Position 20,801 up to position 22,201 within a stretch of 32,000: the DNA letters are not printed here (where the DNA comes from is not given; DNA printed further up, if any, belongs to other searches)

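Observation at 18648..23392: Hydroxylase / alcohol-DH / aldehyde-DH 'front end' and an orphan LivJ-type binding protein continue on the same strand from the mutase cassette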

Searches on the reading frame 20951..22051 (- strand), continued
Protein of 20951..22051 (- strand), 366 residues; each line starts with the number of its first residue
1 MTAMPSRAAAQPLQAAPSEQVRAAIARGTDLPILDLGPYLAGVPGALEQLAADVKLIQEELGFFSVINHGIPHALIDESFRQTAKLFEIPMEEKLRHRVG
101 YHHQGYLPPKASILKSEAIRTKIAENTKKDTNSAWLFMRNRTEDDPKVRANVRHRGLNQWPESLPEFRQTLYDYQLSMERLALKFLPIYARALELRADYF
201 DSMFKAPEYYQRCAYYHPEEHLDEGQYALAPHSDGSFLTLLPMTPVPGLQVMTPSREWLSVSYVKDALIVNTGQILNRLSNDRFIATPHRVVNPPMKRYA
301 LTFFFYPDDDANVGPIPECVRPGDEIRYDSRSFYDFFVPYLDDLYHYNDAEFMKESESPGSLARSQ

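Call 51: search_protein_families(library=pfam, proteins=[L073:5019-5948:-, L073:6197-7978:+, L073:8123-8881:+, L073:8923-9783:+, L073:11519-12214:-, L073:12707-13936:-, L073:13939-14757:-, L073:14863-16089:+, L073:16019-17596:+, L073:17634-18788:+])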
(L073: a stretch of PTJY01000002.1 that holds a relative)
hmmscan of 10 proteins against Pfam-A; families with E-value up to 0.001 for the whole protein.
L073:5019-5948:- (309 aa): 4 families
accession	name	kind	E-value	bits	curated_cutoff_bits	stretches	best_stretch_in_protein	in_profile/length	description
PF00561.26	Abhydrolase_1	-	1.4e-15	58.1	25.8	1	69-155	19-102/245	alpha/beta hydrolase fold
PF12146.15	Hydrolase_4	-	2.9e-15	56.6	27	1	66-284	20-235/239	Serine aminopeptidase, S33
PF12697.13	Abhydrolase_6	-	8.9e-06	27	26.3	1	43-162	1-101/217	Alpha/beta hydrolase family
PF00326.27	Peptidase_S9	-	0.00066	19.7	22.6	0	237-302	139-208/213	Prolyl oligopeptidase family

L073:6197-7978:+ (593 aa): 3 families
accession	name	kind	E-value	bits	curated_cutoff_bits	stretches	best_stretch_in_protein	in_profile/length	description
PF02129.25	Peptidase_S15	-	4.8e-46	158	23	1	22-303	1-260/262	X-Pro dipeptidyl-peptidase (S15 family)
PF08530.16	PepX_C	-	2.2e-36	126.2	22.5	1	329-569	1-216/217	X-Pro dipeptidyl-peptidase C-terminal non-catalytic domain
PF00561.26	Abhydrolase_1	-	0.00064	19.9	25.8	0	86-192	19-124/245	alpha/beta hydrolase fold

L073:8123-8881:+ (252 aa): 5 families
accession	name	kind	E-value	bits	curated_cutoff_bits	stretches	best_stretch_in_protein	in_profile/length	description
PF13561.12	adh_short_C2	-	1.5e-61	208.5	27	1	12-248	1-234/236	Enoyl-(Acyl carrier protein) reductase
PF00106.31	adh_short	-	8.8e-55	185.7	26.6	1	6-198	1-192/195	short chain dehydrogenase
PF08659.16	KR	-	9.9e-13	48.8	22.6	1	7-168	2-162/180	KR domain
PF23441.1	SDR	-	0.00017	21.5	27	1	123-252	131-258/258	SDR-like rossmann domain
PF01370.27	Epimerase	-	0.00076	19.4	20.9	0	8-174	1-161/240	NAD dependent epimerase/dehydratase family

L073:8923-9783:+ (286 aa): 1 family
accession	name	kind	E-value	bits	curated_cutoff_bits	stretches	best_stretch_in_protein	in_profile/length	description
PF00892.27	EamA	-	2.6e-13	50.9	28.2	2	144-281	3-132/135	EamA-like transporter family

L073:11519-12214:- (231 aa): 1 family
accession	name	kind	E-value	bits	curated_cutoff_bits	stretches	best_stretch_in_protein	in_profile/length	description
PF01243.27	PNPOx_N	-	1.1e-16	61.7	28.1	1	59-179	3-120/120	Pyridoxamine 5'-phosphate oxidase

L073:12707-13936:- (409 aa): 1 family
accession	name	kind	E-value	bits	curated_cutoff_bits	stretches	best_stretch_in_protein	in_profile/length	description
PF02515.22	CoA_transf_3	-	3.6e-126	421.6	23.3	1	8-374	1-365/366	CoA-transferase family III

L073:13939-14757:- (272 aa): 2 families
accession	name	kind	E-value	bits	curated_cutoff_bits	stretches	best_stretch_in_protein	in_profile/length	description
PF00378.25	ECH_1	-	5.3e-46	157.4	27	1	20-271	4-250/251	Enoyl-CoA hydratase/isomerase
PF16113.10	ECH_2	-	2.3e-24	87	27.2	1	24-150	3-130/335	Enoyl-CoA hydratase/isomerase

L073:14863-16089:+ (408 aa): 1 family
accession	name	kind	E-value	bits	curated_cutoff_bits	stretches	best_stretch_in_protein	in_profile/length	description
PF01425.27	Amidase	-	6.3e-57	194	27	2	33-202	41-208/445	Amidase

L073:16019-17596:+ (525 aa): 2 families
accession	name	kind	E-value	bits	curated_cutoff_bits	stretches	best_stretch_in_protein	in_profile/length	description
PF00370.27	FGGY_N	-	5.6e-73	246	28.8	1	30-276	1-245/245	FGGY family of carbohydrate kinases, N-terminal domain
PF02782.22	FGGY_C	-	3.2e-40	138.5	27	1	287-473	3-196/198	FGGY family of carbohydrate kinases, C-terminal domain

L073:17634-18788:+ (384 aa): 1 family
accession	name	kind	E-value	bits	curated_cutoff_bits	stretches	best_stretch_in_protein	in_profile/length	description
PF00144.29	Beta-lactamase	-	1.1e-53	183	27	1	30-367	6-315/329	Beta-lactamase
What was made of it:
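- Tried and rejected: Oxygenase paralogue contexts (L073) were uninformative (call 51).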

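Call 64: search_protein_families(library=pfam, proteins=[L020:199-879:+, L020:889-1854:+, L020:1867-3321:+, L020:7514-8107:-, L021:7304-8086:+, L021:8158-9015:+, L021:10448-11632:+, L021:11956-13524:+, L021:5771-6445:-, L021:3628-4731:+])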
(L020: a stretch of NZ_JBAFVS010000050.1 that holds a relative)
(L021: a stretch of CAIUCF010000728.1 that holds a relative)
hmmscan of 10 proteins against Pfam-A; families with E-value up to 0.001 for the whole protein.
L020:199-879:+ (226 aa): 0 families

L020:889-1854:+ (321 aa): 3 families
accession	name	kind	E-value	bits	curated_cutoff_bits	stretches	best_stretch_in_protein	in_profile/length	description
PF00589.27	Phage_integrase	-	5.1e-41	140.7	27.1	1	143-302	3-169/172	Phage integrase family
PF13495.12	Phage_int_SAM_4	-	9e-13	48.9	27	1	45-121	1-79/85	Phage integrase, N-terminal SAM-like domain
PF02899.23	Phage_int_SAM_1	-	0.00034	21.3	22.3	0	58-118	14-77/83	Phage integrase, N-terminal SAM-like domain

L020:1867-3321:+ (484 aa): 1 family
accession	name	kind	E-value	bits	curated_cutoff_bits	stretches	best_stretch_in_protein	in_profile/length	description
PF14319.11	Zn_Tnp_IS91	-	5.7e-32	110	26.3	1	11-102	1-90/90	Transposase zinc-binding domain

L020:7514-8107:- (197 aa): 0 families

L021:7304-8086:+ (260 aa): 1 family
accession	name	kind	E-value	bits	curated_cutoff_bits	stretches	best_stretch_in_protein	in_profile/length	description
PF14023.12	Bestrophin-like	-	6.9e-34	117.8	32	1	63-249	43-231/232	Bestrophin-like domain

L021:8158-9015:+ (285 aa): 0 families

L021:10448-11632:+ (394 aa): 4 families
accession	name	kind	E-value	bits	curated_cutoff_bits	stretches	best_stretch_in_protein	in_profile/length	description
PF01041.23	DegT_DnrJ_EryC1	-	8.6e-98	328.3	19.8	1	26-383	6-359/360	DegT/DnrJ/EryC1/StrS aminotransferase family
PF00155.27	Aminotran_1_2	-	1.7e-10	41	19.7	1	46-168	47-187/361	Aminotransferase class I and II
PF00266.25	Aminotran_5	-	1.9e-06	27.5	21.5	1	65-173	66-182/371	Aminotransferase class-V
PF01212.27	Beta_elim_lyase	-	0.00021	21.2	27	1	30-217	17-220/288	Beta-eliminating lyase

L021:11956-13524:+ (522 aa): 0 families

L021:5771-6445:- (224 aa): 8 families
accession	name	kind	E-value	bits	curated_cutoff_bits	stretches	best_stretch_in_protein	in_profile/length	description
PF02230.22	Abhydrolase_2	-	3e-36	125.7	23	1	23-220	12-215/217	Phospholipase/Carboxylesterase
PF01738.24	DLH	-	5.3e-09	36.4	21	1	96-204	77-186/217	Dienelactone hydrolase family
PF00326.27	Peptidase_S9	-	1.7e-08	34.7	22.6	1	157-209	140-192/213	Prolyl oligopeptidase family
PF12697.13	Abhydrolase_6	-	1.2e-05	26.5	26.3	0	28-142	1-90/217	Alpha/beta hydrolase family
PF00561.26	Abhydrolase_1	-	7.7e-05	22.9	25.8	0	27-130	2-86/245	alpha/beta hydrolase fold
PF12146.15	Hydrolase_4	-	0.00011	22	27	0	161-205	191-233/239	Serine aminopeptidase, S33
PF03959.19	FSH1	-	0.00022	21.4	21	1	71-183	68-182/211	Serine hydrolase (FSH1)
PF20434.5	BD-FAE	-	0.00038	20.5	26.8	0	160-179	188-207/215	BD-FAE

L021:3628-4731:+ (367 aa): 2 families
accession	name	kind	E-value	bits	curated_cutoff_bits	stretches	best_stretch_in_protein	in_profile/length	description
PF12146.15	Hydrolase_4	-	6.4e-50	170.1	27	1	73-312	2-238/239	Serine aminopeptidase, S33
PF00561.26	Abhydrolase_1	-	3.1e-09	37.3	25.8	1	77-164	2-87/245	alpha/beta hydrolase fold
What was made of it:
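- Xanthobacter (L020) has oxygenase-ALDH-SDR beside IS elements on a short contig (call 64). L021 has the oxygenase alone (call 64).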

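Call 65: predict_structure(alignment_id=A3)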
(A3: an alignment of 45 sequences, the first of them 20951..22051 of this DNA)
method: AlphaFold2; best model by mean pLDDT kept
length: 366 residues; sequences in the alignment: 45
mean_pLDDT: 86.0   pTM: 0.87
mean pLDDT of the five models: 86.0, 85.8, 85.5, 85.1, 85.1
residues with pLDDT >= 90: 233; 70-90: 68; 50-70: 46; < 50: 19
segments of 3 or more residues with pLDDT < 50: 1-5, 356-366
pLDDT, mean of each block of 10 residues (from residue 1): 49 94 92 98 98 97 96 97 96 87 79 61 58 90 95 91 94 98 98 97 95 89 66 76 91 87 95 91 87 90 96 94 91 91 67 50 39
secondary structure, 60 per line:
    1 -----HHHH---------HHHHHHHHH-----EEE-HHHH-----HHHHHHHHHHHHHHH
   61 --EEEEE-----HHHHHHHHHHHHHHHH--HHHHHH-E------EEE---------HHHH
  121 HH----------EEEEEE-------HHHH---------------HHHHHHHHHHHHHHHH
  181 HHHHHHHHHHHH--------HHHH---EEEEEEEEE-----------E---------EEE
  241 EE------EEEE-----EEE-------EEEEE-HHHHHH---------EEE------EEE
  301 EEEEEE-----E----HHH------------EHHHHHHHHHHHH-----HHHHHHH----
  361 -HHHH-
elements in order: H6-9 H19-27 E33-35 H37-40 H46-60 E63-67 H73-88 H91-96 E105-107 H117-122 E133-138 H146-149 H165-192 H201-204 E208-216 E238-242 E249-252 E258-260 E268-272 H274-279 E289-291 E298-306 H333-344 H350-356 H362-365
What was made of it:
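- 20951..22051 (-): 2-oxoglutarate/Fe(II) oxygenase of the IPNS/DIOX_N class. AlphaFold model pLDDT 86 (call 65).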

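Call 67: fold_search(model_id=the predicted structure, library=pdb)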
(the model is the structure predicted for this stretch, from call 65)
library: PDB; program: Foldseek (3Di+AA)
matches with E <= 10: 1039; with E <= 0.001: 324
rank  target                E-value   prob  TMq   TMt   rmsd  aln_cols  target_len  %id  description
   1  9ovh_A                2.4e-27  1.00  0.73  0.89   2.8       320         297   29  Structure of an ancestral ethylene forming enzyme, Anc357, in complex with Mn (released 2025-08-27)
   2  9ovh_B                3.2e-27  1.00  0.72  0.89   3.1       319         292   29  Structure of an ancestral ethylene forming enzyme, Anc357, in complex with Mn (released 2025-08-27)
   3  5c3q_D                1.8e-25  1.00  0.73  0.80   4.5       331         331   25  Crystal structure of the full-length Neurospora crassa T7H in complex with alpha-KG and thymine (T) (released 2015-10-21)
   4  5c3p_C                2.6e-25  1.00  0.71  0.80   5.2       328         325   24  Crystal structure of the full-length Neurospora crassa T7H in complex with alpha-KG (released 2015-10-21)
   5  9l52_A                2.9e-25  1.00  0.72  0.83   4.4       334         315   23  The ring expansion oxygenase SpoC in complex with Fe and stipitaldehyde (released 2026-01-07)
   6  5c3p_B                4.5e-25  1.00  0.72  0.81   4.4       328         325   24  Crystal structure of the full-length Neurospora crassa T7H in complex with alpha-KG (released 2015-10-21)
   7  3oox_A                5.1e-25  1.00  0.72  0.85   3.8       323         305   24  Crystal structure of a putative 2OG-Fe(II) oxygenase family protein (CC_0200) from CAULOBACTER CRESCENTUS at 1.44 A re (released 2010-12-01)
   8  5c3p_A                5.4e-25  1.00  0.71  0.79   4.9       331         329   25  Crystal structure of the full-length Neurospora crassa T7H in complex with alpha-KG (released 2015-10-21)
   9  6jyv_A                5.8e-25  1.00  0.68  0.75   8.2       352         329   27  Structure of an isopenicillin N synthase from Pseudomonas aeruginosa PAO1 (released 2019-05-22)
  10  3oox_B                6.2e-25  1.00  0.71  0.84   4.1       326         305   23  Crystal structure of a putative 2OG-Fe(II) oxygenase family protein (CC_0200) from CAULOBACTER CRESCENTUS at 1.44 A re (released 2010-12-01)
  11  9l50_A                7.9e-25  1.00  0.72  0.83   4.4       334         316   23  The ring expansion oxygenase SpoC in complex with Mn and N-oxalylglycine (NOG) (released 2025-12-24)
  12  9l50_B                7.9e-25  1.00  0.71  0.83   4.5       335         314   23  The ring expansion oxygenase SpoC in complex with Mn and N-oxalylglycine (NOG) (released 2025-12-24)
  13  6jyv_B                9.5e-25  1.00  0.68  0.75   8.0       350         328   27  Structure of an isopenicillin N synthase from Pseudomonas aeruginosa PAO1 (released 2019-05-22)
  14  5c3r_B                1.2e-24  1.00  0.72  0.84   2.3       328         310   23  Crystal structure of the full-length Neurospora crassa T7H in complex with alpha-KG and 5-hydroxymethyluracil (5hmU) (released 2015-10-21)
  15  5c3p_D                1.6e-24  1.00  0.70  0.84   3.2       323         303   24  Crystal structure of the full-length Neurospora crassa T7H in complex with alpha-KG (released 2015-10-21)
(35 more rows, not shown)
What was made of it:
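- On 2OG/Fe(II) oxygenase, IPNS/DIOX_N class: Model pLDDT 86, with target-normalised TM-scores of about 0.8-0.9 to EFE, T7H and SpoC (calls 65, 67). The closest solved structure is 29% identical (call 67).
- The oxygenase substrate cannot be read from sequence or fold (29% identity or less to any solved structure, call 67).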

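Call 70: list_cluster_members(proteins=[window:20951-22051:-, window:22148-23392:-, window:23427-23762:-, window:19410-20843:-, window:18648-19400:-, window:27858-28637:-, window:24699-25826:-])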
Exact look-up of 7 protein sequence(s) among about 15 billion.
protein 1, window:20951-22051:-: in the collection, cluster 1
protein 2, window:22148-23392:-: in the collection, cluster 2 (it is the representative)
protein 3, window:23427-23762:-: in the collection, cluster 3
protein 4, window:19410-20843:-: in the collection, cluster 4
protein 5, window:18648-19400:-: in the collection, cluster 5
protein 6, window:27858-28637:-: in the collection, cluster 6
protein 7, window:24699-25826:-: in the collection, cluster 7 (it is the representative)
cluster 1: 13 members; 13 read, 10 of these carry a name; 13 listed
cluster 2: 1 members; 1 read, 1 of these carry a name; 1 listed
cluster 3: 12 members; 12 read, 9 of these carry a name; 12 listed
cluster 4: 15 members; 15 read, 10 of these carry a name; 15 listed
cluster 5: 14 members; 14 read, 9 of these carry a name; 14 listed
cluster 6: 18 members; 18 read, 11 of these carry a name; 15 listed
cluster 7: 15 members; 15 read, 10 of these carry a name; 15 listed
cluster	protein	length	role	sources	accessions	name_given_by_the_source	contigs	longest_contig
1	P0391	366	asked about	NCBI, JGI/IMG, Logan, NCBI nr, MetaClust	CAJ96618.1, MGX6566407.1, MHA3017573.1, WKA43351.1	Dioxygenase [Cupriavidus necator] | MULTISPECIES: 2-oxoglutarate and iron-dependent oxygenase domain-containing protein ... | status=active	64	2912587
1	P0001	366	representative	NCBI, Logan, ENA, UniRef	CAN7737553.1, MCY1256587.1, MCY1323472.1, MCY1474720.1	hypothetical protein D9M68_80290 [compost metagenome] | isopenicillin N synthase family dioxygenase n=1 Tax=Cupriavidus necator TaxID=106590 ...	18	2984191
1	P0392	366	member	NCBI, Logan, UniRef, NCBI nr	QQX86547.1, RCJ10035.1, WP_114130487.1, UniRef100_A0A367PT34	isopenicillin N synthase family oxygenase [Cupriavidus necator] | Isopenicillin N synthase family oxygenase n=1 Tax=Cupriavidus necator TaxID=106590 ... | 2-oxoglutarate and iron-dependent oxygenase domain-containing protein [Cupriavidus ...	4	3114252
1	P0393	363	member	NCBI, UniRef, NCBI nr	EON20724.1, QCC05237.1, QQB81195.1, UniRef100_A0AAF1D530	isopenicillin N synthase family oxygenase [Cupriavidus necator H16] | Isopenicillin N synthase family oxygenase n=2 Tax=Cupriavidus necator (strain ATCC 17699 ... | dioxygenase 2OG-Fe(II) oxygenase superfamily protein [Cupriavidus sp. GA3-3]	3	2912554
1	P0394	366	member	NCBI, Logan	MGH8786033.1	MAG: isopenicillin N synthase family dioxygenase [Cupriavidus necator]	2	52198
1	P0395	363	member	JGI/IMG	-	isopenicillin N synthase-like dioxygenase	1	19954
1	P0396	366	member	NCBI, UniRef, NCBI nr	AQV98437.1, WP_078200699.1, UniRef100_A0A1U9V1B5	dioxygenase [Cupriavidus necator] | Dioxygenase n=1 Tax=Cupriavidus necator TaxID=106590 RepID=A0A1U9V1B5_CUPNE | 2-oxoglutarate and iron-dependent oxygenase domain-containing protein [Cupriavidus ...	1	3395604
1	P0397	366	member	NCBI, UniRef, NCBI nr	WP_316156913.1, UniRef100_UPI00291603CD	isopenicillin N synthase family dioxygenase [Cupriavidus sp. BIC8F] | isopenicillin N synthase family dioxygenase n=1 Tax=Cupriavidus sp. BIC8F TaxID=3079014 ... | 2-oxoglutarate and iron-dependent oxygenase domain-containing protein [Cupriavidus sp. ...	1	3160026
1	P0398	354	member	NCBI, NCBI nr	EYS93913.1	dioxygenase [Cupriavidus sp. SK-4]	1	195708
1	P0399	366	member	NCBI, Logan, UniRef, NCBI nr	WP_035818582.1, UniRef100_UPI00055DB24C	isopenicillin N synthase family oxygenase [Cupriavidus sp. SK-4] | isopenicillin N synthase family dioxygenase n=1 Tax=Cupriavidus sp. SK-4 TaxID=574750 ... | 2-oxoglutarate and iron-dependent oxygenase domain-containing protein [Cupriavidus sp. ...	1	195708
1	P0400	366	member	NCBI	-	-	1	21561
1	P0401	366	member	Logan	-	-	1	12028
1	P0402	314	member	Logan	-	-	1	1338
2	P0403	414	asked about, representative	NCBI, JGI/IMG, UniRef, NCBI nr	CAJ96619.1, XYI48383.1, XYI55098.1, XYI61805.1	ABC-type transporter, periplasmic component [Cupriavidus necator] | ABC-type transporter, periplasmic component n=2 Tax=Cupriavidus necator (strain ATCC ... | ABC-type transporter, periplasmic component [Cupriavidus necator H16]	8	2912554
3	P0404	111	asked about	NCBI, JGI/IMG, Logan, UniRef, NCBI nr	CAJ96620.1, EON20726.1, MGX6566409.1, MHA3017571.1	hypothetical protein CMPELA_28335 [Cupriavidus necator] | Uncharacterized protein n=1 Tax=Cupriavidus necator (strain ATCC 17699 / DSM 428 / KCTC ... | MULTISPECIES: hypothetical protein [Cupriavidus]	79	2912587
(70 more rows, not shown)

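Call 90: search_protein_families(library=pfam, proteins=[L036:10969-11820:+, L036:13774-14691:+])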
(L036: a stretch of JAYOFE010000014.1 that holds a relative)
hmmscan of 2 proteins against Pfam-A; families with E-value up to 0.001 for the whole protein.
L036:10969-11820:+ (283 aa): 1 family
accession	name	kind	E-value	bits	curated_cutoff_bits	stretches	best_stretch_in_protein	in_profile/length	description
PF02668.22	TauD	-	4.7e-65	220.6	27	1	12-276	2-267/267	Taurine catabolism dioxygenase TauD, TfdA family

L036:13774-14691:+ (305 aa): 2 families
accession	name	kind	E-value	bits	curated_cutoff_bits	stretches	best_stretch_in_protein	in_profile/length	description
PF08450.18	SGL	-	1.3e-42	146.5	26.3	1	44-283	3-244/246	SMP-30/Gluconolactonase/LRE-like region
PF22701.2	Mala_s_1-like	-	1.7e-06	28.4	27.5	1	49-142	96-193/195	Mal s 1 allergenic protein-like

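Call 92: search_protein_families(library=ncbifam, proteins=[L087:9312-10274:+], max_evalue=1e-20)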
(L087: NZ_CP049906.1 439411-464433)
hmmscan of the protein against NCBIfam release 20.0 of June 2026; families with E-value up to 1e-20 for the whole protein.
L087:9312-10274:+ (320 aa): 0 families
